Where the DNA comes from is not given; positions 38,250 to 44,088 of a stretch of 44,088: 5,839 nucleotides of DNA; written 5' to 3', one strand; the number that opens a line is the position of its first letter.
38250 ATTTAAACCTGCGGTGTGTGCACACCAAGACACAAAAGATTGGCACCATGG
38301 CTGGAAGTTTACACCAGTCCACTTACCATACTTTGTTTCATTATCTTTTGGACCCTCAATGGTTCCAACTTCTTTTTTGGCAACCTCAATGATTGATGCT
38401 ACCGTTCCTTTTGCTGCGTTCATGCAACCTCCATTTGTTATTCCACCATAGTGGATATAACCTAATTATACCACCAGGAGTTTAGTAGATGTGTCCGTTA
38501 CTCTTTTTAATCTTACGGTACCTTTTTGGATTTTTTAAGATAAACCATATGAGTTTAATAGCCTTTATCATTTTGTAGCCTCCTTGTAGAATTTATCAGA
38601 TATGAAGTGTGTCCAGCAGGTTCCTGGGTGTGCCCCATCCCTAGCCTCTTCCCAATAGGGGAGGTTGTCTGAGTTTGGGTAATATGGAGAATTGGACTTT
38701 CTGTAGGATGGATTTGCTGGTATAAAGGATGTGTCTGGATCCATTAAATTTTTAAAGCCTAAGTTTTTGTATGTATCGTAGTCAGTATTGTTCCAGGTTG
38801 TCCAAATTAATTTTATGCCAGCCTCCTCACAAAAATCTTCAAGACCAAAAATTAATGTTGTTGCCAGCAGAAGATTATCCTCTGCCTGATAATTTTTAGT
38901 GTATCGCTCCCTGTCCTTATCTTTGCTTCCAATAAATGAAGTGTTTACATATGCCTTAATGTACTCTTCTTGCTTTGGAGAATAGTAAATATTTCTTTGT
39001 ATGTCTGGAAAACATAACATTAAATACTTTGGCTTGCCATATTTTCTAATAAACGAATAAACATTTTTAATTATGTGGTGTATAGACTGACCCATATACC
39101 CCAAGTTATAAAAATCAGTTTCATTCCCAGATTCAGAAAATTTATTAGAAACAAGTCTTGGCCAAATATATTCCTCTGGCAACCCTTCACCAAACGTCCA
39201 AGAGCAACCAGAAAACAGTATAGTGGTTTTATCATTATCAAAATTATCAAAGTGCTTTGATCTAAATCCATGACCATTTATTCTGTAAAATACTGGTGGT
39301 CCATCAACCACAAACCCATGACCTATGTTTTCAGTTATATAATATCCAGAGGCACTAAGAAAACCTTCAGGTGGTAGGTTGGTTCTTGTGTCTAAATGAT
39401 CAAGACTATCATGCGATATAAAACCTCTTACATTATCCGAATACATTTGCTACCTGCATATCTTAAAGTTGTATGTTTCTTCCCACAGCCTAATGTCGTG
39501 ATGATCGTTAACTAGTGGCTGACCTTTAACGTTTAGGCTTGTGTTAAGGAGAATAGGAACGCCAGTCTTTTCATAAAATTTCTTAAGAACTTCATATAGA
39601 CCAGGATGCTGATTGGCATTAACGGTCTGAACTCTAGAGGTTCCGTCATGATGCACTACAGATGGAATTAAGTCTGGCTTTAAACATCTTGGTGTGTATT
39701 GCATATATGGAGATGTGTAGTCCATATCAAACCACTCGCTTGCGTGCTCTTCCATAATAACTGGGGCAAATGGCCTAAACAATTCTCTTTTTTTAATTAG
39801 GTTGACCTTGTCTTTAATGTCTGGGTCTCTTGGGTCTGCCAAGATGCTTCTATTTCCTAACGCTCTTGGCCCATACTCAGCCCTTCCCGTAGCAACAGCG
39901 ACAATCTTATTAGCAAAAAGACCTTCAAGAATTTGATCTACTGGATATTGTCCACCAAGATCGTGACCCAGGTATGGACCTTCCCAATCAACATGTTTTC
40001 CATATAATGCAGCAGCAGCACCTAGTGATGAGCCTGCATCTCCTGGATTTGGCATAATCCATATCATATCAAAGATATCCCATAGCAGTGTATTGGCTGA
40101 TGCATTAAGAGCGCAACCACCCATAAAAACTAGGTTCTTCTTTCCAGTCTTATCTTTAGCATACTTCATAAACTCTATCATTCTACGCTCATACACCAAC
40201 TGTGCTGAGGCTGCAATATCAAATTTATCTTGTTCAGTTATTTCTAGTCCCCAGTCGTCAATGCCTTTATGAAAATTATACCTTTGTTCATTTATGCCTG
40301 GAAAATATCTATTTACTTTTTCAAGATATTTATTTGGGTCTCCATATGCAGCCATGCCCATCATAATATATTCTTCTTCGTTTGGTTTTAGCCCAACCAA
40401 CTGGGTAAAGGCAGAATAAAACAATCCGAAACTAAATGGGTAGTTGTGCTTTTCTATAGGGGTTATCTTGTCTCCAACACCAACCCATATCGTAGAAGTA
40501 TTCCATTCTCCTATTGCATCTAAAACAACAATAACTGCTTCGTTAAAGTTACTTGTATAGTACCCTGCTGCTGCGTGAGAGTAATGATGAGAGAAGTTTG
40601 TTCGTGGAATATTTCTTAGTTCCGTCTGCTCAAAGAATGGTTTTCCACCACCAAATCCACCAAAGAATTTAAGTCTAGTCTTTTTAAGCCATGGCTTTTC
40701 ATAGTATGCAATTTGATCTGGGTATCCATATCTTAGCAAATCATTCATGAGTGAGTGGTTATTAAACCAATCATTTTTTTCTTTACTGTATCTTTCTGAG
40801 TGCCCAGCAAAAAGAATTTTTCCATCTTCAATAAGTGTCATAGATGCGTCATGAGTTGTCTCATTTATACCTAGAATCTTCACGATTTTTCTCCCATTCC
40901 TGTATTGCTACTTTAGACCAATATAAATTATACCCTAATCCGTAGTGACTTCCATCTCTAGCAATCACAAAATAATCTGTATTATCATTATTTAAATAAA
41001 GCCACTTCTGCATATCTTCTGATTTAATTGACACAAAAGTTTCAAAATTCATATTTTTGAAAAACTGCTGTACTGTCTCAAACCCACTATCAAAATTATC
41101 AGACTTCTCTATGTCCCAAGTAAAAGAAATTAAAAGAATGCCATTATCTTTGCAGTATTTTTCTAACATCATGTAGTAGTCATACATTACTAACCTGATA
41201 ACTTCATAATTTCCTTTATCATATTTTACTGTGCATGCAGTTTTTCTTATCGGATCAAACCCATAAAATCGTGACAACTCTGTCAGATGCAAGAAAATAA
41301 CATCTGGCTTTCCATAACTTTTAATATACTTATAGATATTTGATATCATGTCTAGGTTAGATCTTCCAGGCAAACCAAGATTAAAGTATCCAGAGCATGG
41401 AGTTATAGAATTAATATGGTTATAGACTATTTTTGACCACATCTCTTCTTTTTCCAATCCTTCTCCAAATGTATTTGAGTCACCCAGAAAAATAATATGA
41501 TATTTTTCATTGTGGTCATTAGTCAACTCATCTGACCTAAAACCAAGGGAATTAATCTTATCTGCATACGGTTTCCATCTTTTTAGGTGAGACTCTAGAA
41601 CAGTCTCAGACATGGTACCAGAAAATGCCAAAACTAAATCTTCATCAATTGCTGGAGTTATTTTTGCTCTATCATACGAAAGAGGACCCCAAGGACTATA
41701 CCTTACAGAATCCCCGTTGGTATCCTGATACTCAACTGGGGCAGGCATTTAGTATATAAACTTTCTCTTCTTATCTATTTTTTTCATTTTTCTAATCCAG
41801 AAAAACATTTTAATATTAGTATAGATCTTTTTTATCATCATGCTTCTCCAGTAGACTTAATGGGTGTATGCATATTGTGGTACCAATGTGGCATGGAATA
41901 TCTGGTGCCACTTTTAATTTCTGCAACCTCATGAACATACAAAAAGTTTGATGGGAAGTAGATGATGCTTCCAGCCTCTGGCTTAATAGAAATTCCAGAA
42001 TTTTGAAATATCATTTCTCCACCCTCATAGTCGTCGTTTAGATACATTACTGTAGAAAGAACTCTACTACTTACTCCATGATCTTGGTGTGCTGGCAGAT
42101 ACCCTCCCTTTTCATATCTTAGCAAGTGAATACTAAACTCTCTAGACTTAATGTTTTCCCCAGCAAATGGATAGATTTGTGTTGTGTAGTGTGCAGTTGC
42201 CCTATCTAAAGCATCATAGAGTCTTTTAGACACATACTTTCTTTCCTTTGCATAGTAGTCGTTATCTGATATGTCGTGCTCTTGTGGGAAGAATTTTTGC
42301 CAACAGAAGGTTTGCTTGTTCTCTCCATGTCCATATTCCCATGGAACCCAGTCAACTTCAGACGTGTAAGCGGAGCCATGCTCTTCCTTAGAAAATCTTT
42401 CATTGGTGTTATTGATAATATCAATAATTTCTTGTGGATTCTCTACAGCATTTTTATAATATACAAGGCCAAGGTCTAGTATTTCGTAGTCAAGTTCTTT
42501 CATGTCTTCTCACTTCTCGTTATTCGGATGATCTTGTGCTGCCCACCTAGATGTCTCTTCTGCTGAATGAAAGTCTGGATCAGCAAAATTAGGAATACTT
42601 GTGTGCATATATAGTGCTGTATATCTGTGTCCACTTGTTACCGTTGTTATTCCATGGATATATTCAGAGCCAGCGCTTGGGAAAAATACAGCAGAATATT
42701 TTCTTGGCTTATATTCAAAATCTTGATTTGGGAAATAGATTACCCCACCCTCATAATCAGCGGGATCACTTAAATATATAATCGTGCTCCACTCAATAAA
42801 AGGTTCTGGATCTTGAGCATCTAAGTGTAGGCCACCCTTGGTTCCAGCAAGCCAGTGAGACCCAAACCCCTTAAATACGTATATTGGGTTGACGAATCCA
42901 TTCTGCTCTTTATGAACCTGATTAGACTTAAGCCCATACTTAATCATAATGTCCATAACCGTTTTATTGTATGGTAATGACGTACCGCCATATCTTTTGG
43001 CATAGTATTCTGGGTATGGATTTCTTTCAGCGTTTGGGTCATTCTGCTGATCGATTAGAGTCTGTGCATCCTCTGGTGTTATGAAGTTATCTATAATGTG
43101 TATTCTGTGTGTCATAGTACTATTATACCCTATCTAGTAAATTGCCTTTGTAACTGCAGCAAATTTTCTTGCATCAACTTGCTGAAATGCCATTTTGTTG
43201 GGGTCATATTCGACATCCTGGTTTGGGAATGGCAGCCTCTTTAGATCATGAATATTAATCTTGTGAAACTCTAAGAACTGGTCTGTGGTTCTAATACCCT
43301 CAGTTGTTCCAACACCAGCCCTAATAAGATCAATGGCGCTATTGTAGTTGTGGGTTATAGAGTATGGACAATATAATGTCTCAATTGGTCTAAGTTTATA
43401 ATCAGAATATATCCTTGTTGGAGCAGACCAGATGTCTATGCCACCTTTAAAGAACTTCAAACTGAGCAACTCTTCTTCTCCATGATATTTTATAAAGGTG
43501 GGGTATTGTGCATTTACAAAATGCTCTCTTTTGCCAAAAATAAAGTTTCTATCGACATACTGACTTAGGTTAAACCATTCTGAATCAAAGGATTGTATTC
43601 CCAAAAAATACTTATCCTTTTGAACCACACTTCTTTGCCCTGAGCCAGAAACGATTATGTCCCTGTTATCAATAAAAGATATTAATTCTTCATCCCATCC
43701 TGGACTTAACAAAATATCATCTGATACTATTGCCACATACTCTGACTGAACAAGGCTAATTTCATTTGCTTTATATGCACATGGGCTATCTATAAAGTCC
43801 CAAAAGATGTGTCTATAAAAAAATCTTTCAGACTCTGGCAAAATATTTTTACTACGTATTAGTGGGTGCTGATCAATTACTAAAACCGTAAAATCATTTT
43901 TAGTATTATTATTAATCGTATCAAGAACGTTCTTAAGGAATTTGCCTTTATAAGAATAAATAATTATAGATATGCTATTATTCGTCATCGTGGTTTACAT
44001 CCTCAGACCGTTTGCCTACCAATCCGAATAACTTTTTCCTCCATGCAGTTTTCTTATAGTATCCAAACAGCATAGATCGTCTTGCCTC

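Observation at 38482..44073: Tightly packed seven-to-nine-gene modification operon: GT, two P4H-like oxygenases, SGNH, NodU carbamoyltransferase, SGNH, with basic micro-ORFs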

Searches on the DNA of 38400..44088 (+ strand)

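Call 5: search_dna_similar(query=window:38400-44088:+, collection=phages, mode=near, max_rows=20)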
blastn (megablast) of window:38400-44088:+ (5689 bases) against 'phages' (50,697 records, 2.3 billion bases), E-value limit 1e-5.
No match.

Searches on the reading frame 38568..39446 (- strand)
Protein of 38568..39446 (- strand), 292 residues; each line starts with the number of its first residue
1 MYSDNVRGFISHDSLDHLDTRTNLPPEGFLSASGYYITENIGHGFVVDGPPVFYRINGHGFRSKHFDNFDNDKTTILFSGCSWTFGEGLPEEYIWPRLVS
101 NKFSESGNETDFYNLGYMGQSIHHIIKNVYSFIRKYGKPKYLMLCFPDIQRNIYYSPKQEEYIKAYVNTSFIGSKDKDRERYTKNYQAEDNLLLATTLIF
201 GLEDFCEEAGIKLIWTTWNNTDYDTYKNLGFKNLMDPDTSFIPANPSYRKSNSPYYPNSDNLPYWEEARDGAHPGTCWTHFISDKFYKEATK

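Call 3: search_protein_families(library=pfam, proteins=[window:38568-39446:-], max_evalue=0.1)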
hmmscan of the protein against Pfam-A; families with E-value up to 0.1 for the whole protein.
window:38568-39446:- (292 aa): 0 families

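Call 4: search_protein_families(library=phrogs, proteins=[window:38568-39446:-], max_evalue=0.01)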
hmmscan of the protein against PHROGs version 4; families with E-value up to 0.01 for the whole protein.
window:38568-39446:- (292 aa): 0 families

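Call 110: search_protein_families(library=ncbifam, proteins=[window:38568-39446:-], max_evalue=0.01)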
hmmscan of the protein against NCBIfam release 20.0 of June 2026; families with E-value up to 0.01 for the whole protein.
window:38568-39446:- (292 aa): 0 families
